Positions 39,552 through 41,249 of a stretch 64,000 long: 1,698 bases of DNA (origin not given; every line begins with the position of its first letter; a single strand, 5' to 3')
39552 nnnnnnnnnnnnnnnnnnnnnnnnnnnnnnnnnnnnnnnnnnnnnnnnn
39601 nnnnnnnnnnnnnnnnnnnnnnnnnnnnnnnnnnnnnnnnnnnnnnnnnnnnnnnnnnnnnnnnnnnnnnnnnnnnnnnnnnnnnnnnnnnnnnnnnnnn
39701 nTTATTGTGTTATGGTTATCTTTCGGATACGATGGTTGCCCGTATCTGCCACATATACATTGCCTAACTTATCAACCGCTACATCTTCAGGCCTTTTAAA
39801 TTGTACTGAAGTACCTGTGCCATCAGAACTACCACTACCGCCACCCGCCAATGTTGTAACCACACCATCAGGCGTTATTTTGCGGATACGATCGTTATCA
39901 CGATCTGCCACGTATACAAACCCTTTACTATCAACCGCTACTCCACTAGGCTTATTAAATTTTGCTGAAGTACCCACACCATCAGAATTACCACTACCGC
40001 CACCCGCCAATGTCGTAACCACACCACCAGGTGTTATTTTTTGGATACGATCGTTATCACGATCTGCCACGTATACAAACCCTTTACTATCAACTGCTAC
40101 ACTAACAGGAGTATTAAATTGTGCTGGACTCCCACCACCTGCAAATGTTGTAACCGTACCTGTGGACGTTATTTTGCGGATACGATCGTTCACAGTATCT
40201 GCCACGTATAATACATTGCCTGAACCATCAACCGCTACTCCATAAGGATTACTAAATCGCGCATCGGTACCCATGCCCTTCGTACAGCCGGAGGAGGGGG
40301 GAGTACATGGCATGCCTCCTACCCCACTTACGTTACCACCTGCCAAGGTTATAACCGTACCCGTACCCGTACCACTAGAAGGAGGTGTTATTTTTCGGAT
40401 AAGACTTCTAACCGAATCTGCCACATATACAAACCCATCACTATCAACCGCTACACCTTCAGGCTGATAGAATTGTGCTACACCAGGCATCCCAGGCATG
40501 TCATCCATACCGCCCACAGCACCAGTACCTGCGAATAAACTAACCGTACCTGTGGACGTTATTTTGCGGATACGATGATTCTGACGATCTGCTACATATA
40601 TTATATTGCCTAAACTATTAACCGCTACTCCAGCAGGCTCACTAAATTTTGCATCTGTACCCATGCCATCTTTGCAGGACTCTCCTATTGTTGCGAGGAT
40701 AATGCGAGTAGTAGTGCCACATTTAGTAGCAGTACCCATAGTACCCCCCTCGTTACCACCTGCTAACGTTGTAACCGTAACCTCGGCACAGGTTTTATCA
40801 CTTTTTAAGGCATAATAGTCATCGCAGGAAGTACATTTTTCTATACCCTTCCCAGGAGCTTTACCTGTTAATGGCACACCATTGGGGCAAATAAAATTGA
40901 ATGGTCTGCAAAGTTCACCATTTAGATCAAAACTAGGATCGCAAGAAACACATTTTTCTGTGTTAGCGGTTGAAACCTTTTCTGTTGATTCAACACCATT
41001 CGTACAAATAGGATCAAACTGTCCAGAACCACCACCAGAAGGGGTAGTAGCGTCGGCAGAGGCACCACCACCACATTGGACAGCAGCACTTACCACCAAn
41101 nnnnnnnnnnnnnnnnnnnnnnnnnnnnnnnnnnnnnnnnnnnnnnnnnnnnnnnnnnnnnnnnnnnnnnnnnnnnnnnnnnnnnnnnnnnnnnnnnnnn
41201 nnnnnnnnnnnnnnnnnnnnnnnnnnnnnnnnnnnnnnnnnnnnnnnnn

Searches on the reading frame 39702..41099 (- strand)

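Call 10: search_protein_families(library=pfam, proteins=[window:39702-41099:-], max_evalue=0.001)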
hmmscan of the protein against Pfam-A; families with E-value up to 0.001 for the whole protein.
window:39702-41099:- (465 aa): 7 families
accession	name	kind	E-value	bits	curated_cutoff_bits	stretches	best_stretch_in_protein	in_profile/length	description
PF01436.27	NHL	-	1.4e-50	167.3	20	6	434-460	1-27/28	NHL repeat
PF25021.1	TEN_NHL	-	1.5e-28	100.2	27.1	2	375-419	135-177/357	Teneurin NHL domain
PF06739.17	SBBP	-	1.9e-17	63.4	20.5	0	212-227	14-29/38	Beta-propeller repeat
PF08450.18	SGL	-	1.2e-13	51.7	26.3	1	281-362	134-217/246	SMP-30/Gluconolactonase/LRE-like region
PF24684.1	Vgb_lyase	-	2.9e-11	43.2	50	1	282-417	96-216/290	Virginiamycin B lyase family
PF20067.5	SSL_N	-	6.8e-10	39.1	18.9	0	212-228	22-38/46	Strictosidine synthase-like, N-terminal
PF01731.26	Arylesterase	-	9.7e-08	32.6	21.3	0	151-177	52-78/86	Arylesterase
